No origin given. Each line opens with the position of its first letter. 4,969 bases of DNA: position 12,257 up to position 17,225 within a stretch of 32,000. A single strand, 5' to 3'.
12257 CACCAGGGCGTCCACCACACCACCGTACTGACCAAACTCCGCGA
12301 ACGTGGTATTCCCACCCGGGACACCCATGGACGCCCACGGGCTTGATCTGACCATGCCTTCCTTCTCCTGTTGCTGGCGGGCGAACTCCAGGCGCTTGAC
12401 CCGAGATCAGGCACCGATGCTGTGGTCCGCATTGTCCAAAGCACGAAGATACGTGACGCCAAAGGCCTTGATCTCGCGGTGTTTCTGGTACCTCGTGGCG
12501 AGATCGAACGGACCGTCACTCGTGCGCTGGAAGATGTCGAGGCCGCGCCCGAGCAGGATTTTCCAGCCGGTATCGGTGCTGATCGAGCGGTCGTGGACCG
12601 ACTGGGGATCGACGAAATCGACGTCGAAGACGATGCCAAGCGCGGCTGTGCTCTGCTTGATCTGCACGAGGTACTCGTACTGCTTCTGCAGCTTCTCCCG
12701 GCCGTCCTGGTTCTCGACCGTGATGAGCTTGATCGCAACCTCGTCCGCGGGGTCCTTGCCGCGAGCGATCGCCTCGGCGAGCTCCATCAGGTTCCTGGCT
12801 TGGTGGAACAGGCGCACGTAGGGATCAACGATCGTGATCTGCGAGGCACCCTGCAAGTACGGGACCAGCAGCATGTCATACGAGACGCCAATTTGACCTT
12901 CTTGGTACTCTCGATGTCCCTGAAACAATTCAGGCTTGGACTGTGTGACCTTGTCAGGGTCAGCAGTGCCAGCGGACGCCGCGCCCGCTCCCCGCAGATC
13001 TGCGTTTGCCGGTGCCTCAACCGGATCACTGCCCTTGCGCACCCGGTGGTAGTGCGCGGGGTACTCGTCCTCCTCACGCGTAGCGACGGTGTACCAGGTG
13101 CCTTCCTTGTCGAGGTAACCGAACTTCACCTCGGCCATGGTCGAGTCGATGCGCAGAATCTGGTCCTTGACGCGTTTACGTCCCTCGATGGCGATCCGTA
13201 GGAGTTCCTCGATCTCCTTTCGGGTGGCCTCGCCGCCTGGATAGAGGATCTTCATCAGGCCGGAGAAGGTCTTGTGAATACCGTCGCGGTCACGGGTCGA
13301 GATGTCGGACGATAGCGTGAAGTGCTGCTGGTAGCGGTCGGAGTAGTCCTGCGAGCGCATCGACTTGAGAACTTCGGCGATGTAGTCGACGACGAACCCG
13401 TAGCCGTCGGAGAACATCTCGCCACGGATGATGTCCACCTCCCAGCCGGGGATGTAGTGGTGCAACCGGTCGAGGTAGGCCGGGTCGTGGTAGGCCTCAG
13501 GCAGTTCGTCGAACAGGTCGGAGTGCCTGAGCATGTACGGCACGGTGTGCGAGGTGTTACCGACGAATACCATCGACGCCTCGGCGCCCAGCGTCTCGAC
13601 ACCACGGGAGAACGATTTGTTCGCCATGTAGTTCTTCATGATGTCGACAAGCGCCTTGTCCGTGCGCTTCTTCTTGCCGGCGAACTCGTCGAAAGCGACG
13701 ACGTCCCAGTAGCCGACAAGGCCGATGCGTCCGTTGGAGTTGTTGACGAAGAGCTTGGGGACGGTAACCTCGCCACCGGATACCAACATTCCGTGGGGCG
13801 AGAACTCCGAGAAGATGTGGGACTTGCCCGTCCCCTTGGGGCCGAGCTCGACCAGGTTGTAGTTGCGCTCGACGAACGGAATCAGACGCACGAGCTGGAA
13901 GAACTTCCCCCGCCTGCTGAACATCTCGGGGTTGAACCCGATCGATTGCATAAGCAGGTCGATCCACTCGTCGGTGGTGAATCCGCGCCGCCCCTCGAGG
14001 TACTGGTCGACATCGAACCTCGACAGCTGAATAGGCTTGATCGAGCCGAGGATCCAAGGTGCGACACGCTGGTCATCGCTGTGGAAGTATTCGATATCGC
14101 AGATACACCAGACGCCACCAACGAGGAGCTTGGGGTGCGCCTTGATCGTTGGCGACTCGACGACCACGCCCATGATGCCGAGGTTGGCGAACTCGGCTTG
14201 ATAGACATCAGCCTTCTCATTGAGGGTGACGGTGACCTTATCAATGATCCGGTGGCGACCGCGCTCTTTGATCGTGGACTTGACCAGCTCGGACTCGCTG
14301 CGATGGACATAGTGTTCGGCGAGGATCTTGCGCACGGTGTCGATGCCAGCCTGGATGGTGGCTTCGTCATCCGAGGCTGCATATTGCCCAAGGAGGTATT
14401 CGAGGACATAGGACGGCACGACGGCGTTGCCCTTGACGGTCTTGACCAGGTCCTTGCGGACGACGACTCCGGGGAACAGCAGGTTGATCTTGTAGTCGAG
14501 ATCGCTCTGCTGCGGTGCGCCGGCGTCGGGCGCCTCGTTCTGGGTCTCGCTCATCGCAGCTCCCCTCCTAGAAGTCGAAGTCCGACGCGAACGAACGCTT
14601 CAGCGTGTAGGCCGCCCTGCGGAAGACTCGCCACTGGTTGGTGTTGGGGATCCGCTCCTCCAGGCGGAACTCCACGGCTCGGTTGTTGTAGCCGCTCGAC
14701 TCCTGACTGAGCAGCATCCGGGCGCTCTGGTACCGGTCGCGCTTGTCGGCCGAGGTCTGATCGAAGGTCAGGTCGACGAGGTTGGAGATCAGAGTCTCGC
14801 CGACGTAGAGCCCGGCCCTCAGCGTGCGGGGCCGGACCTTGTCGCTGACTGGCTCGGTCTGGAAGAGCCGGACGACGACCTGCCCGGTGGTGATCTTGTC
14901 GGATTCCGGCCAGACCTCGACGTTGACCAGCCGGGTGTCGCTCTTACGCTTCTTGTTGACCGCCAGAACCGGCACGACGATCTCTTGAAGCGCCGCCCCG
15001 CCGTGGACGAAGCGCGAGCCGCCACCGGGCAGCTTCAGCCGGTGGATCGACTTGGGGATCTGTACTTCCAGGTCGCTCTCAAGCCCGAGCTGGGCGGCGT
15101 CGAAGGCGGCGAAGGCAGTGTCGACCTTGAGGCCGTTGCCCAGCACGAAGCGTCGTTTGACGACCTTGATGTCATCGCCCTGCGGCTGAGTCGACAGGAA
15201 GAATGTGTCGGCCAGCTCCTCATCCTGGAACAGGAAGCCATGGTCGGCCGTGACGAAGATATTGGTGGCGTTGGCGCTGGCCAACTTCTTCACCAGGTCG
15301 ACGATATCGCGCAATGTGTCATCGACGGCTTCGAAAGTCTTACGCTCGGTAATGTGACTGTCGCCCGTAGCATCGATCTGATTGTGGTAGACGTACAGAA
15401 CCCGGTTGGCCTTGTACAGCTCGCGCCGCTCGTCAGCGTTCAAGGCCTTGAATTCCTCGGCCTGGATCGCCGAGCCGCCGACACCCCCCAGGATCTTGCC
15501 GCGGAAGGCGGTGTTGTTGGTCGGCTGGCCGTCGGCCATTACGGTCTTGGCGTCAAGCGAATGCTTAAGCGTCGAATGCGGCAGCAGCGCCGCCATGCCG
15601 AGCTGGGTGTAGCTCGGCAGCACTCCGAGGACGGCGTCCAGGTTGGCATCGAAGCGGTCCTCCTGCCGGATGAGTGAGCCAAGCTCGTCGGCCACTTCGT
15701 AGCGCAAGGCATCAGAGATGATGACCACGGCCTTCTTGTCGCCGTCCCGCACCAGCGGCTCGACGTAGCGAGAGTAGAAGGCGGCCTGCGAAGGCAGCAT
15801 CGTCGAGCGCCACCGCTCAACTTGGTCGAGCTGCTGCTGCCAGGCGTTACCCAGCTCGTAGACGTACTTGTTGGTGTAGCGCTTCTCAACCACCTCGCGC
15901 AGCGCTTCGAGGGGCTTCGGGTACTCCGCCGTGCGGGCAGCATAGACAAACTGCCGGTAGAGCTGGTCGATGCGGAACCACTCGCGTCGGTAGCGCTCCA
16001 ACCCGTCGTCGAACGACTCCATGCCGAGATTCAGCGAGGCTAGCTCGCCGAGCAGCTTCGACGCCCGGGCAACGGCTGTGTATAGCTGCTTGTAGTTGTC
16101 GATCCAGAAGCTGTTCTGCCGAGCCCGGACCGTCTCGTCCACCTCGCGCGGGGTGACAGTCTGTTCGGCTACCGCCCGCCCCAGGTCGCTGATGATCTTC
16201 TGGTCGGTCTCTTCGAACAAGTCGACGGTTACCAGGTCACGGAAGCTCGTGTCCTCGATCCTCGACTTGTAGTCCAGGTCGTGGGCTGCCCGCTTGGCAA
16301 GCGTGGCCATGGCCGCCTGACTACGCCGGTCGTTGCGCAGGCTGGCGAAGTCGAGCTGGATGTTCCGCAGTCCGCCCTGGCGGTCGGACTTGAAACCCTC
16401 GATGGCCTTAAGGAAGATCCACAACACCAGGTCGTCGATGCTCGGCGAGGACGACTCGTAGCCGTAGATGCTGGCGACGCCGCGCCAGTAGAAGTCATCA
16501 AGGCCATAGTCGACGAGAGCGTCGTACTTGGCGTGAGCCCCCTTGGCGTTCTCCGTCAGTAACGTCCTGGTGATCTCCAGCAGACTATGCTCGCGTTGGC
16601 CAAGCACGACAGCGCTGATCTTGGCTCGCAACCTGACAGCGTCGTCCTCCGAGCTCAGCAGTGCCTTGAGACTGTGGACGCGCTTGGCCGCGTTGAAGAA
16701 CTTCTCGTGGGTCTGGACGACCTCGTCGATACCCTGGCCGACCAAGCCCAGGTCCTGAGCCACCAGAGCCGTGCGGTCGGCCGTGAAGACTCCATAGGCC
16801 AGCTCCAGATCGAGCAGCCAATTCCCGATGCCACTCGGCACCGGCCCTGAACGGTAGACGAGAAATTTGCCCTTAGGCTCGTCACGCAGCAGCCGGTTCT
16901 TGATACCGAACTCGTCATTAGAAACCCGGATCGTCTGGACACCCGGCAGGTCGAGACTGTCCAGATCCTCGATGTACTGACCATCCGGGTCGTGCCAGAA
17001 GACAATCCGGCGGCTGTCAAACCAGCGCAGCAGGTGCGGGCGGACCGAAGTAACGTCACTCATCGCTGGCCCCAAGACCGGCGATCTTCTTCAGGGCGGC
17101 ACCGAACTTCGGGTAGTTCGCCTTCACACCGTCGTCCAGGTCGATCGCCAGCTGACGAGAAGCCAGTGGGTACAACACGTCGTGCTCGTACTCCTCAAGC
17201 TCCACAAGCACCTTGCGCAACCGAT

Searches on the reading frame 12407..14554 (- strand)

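Call 33: search_protein_families(library=padloc, proteins=[window:12407-14554:-], max_evalue=0.00001)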
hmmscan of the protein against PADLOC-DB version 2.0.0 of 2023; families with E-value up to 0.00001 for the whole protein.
window:12407-14554:- (715 aa): 5 families
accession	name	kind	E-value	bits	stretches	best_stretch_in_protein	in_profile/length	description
PDLC02508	BrxL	-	0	1131.3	1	17-705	2-695/698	BrxL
PDLC02506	BrxL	-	2.3e-188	625.7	1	15-486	4-477/680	BrxL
PDLC02509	BrxL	-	1.2e-115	385.1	2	165-470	197-506/535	BrxL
PDLC02505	BrxL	-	4.7e-76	254.6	1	17-473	2-468/482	BrxL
PDLC02507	BrxL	-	8.4e-55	184.5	1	19-469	14-463/482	BrxL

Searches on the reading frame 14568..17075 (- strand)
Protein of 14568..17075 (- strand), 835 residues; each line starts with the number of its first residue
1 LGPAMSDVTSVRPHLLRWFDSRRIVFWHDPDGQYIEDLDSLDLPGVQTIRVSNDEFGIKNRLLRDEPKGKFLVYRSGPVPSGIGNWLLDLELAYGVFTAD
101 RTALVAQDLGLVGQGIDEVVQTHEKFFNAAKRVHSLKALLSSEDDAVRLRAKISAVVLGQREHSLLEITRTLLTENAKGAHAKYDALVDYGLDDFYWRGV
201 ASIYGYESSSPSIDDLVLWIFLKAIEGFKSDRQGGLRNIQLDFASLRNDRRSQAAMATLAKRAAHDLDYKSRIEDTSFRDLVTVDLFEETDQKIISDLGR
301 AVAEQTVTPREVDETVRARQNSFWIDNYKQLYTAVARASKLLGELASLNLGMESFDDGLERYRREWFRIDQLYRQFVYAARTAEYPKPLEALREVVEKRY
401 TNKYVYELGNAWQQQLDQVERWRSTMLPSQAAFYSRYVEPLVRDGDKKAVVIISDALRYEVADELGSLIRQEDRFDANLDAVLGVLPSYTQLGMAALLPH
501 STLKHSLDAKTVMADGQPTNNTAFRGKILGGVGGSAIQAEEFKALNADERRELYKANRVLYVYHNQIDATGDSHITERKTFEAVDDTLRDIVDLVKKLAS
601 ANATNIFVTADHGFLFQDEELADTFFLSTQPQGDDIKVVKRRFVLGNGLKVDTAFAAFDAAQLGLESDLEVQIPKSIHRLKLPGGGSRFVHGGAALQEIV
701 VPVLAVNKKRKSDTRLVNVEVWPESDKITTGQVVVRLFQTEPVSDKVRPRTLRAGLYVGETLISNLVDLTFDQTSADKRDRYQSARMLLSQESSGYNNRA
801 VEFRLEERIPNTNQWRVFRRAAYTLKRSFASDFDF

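Call 33: search_protein_families(library=padloc, proteins=[window:14568-17075:-], max_evalue=0.00001)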
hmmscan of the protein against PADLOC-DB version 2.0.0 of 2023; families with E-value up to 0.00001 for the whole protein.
window:14568-17075:- (835 aa): 13 families
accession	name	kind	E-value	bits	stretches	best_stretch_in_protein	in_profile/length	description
PDLC02547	PglZ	-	9.7e-294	974.8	1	10-834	5-855/855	PglZ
PDLC02564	PglZ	-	3.9e-191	635.6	1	16-835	18-855/855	PglZ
PDLC02563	PglZ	-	4.1e-99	331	1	16-789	14-795/831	PglZ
PDLC02551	PglZ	-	1.1e-84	283.2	1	20-833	18-856/856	PglZ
PDLC02557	PglZ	-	4.2e-84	281.3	2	270-783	278-788/834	PglZ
PDLC02553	PglZ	-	1.7e-64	216.4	1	389-783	423-823/868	PglZ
PDLC02561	PglZ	-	7.5e-39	131.5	1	245-737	260-750/840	PglZ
PDLC02559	PglZ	-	6.9e-32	108.5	1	246-717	275-745/860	PglZ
PDLC02548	PglZ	-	4.4e-30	102.8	1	271-722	297-758/961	PglZ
PDLC02566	PglZ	-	9.4e-19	65.1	1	311-716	319-687/774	PglZ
PDLC02562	PglZ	-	1.7e-16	57.8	1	388-706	417-727/730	PglZ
PDLC02545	PglZ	-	2.8e-10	37.3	1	287-722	266-650/750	PglZ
PDLC02565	PglZ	-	2.7e-06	24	0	691-713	717-739/910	PglZ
